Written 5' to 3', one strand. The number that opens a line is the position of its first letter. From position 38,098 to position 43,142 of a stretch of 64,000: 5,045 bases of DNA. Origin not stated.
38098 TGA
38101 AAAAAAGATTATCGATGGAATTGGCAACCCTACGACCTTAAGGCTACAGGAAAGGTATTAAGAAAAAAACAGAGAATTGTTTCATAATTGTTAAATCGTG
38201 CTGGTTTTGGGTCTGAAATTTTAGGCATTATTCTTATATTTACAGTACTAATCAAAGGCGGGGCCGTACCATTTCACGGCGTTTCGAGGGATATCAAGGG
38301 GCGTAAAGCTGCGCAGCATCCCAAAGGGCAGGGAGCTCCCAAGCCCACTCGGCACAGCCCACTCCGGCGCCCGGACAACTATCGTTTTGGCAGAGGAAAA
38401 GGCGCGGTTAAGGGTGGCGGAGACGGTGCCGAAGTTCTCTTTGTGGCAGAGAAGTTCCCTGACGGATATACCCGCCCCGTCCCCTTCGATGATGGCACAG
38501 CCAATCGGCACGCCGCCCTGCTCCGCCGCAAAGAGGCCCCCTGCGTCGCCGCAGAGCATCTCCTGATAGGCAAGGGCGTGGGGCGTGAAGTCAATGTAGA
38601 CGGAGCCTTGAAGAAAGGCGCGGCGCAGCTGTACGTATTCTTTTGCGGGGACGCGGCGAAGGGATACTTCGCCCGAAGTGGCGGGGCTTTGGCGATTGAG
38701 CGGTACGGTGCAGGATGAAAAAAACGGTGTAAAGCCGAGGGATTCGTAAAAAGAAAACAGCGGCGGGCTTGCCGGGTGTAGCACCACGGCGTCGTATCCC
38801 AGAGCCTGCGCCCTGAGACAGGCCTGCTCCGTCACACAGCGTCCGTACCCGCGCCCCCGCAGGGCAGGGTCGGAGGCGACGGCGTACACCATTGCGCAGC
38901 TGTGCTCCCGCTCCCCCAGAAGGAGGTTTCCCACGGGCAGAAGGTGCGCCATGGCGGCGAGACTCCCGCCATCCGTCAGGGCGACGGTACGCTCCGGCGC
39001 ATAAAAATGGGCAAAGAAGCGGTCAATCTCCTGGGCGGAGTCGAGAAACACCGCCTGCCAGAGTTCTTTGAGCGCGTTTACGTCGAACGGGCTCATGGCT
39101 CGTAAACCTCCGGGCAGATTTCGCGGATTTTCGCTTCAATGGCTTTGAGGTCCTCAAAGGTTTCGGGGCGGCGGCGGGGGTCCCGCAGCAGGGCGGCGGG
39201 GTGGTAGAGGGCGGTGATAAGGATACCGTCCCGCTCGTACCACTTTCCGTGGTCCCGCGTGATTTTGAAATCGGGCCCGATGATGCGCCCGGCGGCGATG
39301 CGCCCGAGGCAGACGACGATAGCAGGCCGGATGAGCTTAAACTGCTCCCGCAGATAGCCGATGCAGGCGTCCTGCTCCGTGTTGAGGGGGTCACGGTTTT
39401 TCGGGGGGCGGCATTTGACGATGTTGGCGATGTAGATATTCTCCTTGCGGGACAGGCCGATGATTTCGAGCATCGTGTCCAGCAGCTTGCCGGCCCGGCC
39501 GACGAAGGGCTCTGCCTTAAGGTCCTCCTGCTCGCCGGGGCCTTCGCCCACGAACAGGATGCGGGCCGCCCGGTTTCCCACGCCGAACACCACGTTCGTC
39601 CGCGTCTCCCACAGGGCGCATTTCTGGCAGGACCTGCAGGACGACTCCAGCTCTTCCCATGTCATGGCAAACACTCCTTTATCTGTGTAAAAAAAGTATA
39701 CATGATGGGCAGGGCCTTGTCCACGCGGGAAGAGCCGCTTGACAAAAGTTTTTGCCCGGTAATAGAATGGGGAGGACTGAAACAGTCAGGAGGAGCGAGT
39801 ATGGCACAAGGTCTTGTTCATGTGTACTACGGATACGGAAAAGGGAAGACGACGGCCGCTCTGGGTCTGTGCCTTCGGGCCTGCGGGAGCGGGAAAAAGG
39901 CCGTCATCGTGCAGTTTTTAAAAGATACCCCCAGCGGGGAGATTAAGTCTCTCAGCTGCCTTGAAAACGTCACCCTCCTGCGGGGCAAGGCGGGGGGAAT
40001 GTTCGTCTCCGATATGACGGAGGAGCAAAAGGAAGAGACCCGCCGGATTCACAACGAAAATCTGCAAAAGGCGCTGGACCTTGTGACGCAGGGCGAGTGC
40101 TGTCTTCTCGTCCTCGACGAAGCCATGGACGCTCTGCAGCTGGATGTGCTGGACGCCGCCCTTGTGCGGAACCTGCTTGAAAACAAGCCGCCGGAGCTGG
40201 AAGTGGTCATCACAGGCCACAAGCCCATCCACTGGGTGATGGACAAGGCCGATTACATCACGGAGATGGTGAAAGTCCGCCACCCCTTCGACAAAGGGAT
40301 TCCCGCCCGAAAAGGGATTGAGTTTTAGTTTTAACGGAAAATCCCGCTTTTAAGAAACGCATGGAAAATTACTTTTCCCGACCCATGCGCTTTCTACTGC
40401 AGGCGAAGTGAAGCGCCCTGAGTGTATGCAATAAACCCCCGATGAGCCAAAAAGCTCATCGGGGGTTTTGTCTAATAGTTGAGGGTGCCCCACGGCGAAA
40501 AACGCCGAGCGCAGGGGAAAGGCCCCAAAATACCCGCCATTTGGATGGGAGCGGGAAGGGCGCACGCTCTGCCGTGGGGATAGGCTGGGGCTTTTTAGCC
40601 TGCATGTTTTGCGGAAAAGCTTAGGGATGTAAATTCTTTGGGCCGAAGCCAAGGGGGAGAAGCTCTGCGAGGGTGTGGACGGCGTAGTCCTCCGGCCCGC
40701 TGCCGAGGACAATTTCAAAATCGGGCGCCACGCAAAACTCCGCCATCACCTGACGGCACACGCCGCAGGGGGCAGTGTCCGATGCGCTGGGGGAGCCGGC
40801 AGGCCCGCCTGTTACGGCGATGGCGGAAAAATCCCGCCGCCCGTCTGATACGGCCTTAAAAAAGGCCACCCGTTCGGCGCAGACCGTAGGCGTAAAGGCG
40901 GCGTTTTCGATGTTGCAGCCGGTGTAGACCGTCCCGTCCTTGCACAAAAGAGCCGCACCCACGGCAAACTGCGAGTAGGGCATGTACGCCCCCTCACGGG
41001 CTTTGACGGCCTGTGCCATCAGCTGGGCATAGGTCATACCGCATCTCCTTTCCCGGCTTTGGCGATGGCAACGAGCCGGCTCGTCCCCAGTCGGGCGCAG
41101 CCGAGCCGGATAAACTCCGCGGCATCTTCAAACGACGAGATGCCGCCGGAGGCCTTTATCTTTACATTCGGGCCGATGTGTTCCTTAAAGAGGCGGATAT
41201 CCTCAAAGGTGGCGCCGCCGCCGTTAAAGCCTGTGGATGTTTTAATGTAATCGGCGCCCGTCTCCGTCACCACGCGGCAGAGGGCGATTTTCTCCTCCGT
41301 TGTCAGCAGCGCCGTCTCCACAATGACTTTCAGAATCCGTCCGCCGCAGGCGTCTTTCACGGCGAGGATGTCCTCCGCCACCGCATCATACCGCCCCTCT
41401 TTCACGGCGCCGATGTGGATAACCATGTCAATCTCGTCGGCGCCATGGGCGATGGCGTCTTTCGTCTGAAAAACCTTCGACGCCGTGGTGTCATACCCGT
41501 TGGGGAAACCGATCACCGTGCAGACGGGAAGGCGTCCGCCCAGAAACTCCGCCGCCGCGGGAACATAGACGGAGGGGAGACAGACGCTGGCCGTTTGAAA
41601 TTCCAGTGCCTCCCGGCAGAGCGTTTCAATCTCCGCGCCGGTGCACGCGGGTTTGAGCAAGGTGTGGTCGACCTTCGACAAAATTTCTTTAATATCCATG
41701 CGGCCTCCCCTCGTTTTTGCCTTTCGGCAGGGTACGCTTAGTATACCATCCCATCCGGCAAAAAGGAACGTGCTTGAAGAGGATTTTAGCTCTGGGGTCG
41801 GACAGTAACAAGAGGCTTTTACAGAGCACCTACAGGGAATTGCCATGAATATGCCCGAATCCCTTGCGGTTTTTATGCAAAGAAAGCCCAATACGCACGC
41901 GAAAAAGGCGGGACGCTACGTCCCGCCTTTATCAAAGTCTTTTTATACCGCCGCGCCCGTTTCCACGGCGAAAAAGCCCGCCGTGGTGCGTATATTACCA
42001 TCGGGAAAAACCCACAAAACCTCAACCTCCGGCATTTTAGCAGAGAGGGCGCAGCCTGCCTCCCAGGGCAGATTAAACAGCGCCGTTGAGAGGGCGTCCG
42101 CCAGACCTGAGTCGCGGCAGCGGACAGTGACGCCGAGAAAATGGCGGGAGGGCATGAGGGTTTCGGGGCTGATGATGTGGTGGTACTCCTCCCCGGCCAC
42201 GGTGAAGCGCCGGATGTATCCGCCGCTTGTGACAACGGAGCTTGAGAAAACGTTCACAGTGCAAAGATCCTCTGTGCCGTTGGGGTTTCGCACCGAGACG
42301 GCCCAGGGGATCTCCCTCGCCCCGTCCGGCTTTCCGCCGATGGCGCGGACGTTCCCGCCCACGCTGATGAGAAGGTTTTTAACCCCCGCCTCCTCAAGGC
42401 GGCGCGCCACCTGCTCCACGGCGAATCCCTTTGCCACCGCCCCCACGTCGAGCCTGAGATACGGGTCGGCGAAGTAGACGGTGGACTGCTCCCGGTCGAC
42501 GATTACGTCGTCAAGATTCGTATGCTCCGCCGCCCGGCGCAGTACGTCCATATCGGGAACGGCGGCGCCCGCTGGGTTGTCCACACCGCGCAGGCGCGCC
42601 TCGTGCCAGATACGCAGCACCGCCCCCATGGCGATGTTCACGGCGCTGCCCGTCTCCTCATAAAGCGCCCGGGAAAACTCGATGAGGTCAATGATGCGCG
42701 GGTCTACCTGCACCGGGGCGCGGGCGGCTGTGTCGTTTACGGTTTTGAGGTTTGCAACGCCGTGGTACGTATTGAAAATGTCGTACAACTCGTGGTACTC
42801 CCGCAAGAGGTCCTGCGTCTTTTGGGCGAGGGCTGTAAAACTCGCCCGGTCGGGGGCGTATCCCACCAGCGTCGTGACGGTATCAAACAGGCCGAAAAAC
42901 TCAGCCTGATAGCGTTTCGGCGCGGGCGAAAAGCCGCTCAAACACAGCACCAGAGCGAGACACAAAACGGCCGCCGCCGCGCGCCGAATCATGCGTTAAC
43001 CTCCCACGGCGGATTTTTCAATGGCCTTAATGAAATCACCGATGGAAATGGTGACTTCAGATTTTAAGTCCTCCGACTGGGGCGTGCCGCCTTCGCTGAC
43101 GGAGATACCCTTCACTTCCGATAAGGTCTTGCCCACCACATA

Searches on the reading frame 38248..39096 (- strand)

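Call 40: search_protein_families(library=pfam, proteins=[window:38248-39096:-], max_evalue=0.00001)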
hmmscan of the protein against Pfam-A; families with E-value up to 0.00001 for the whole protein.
window:38248-39096:- (282 aa): 3 families
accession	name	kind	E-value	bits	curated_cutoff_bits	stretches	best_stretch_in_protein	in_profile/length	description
PF13527.13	Acetyltransf_9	-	6.2e-15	55.8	25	1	4-124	8-126/127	Acetyltransferase (GNAT) domain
PF00583.31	Acetyltransf_1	-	6.6e-10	39.7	20.7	1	13-122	12-116/116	Acetyltransferase (GNAT) family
PF13508.13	Acetyltransf_7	-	1.5e-07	32.2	27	0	56-123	16-83/84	Acetyltransferase (GNAT) domain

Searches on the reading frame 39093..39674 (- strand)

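Call 40: search_protein_families(library=pfam, proteins=[window:39093-39674:-], max_evalue=0.00001)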
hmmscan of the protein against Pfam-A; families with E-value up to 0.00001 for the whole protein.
window:39093-39674:- (193 aa): 1 family
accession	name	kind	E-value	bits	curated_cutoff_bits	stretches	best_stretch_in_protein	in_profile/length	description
PF03167.25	UDG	-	2.6e-33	115.5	24.3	1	30-174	1-134/141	Uracil DNA glycosylase superfamily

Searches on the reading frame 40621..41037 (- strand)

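Call 42: search_protein_families(library=pfam, proteins=[window:40621-41037:-], max_evalue=0.001)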
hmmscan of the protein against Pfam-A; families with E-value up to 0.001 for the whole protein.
window:40621-41037:- (138 aa): 2 families
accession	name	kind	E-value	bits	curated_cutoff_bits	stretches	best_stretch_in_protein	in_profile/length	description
PF00383.29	dCMP_cyt_deam_1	-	1.9e-18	66.7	25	1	4-103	5-95/102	Cytidine and deoxycytidylate deaminase zinc-binding region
PF08211.18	dCMP_cyt_deam_2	-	9.9e-14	52.1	25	1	5-73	43-110/130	Cytidine and deoxycytidylate deaminase zinc-binding region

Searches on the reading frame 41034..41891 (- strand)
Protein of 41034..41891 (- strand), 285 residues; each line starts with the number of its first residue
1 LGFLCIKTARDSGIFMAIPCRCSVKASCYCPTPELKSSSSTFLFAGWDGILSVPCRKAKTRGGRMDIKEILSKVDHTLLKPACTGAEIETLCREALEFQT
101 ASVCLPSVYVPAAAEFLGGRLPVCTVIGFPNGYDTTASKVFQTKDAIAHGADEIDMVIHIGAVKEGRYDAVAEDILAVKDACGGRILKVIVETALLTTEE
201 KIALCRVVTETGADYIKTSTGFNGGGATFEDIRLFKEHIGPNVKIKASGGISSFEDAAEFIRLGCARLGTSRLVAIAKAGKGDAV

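Call 40: search_protein_families(library=pfam, proteins=[window:41034-41891:-], max_evalue=0.00001)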
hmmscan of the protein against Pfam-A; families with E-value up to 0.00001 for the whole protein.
window:41034-41891:- (285 aa): 1 family
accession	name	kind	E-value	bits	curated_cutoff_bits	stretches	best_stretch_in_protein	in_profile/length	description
PF01791.15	DeoC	-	1.9e-18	67.4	23.8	1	73-258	5-205/229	DeoC/LacD family aldolase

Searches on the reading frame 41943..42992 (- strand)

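Call 40: search_protein_families(library=pfam, proteins=[window:41943-42992:-], max_evalue=0.00001)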
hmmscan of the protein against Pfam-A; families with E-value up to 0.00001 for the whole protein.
window:41943-42992:- (349 aa): 1 family
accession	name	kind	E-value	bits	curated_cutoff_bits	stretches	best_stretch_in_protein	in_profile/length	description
PF02424.20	ApbE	-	4.2e-62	210.5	25.6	1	50-327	12-266/266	ApbE family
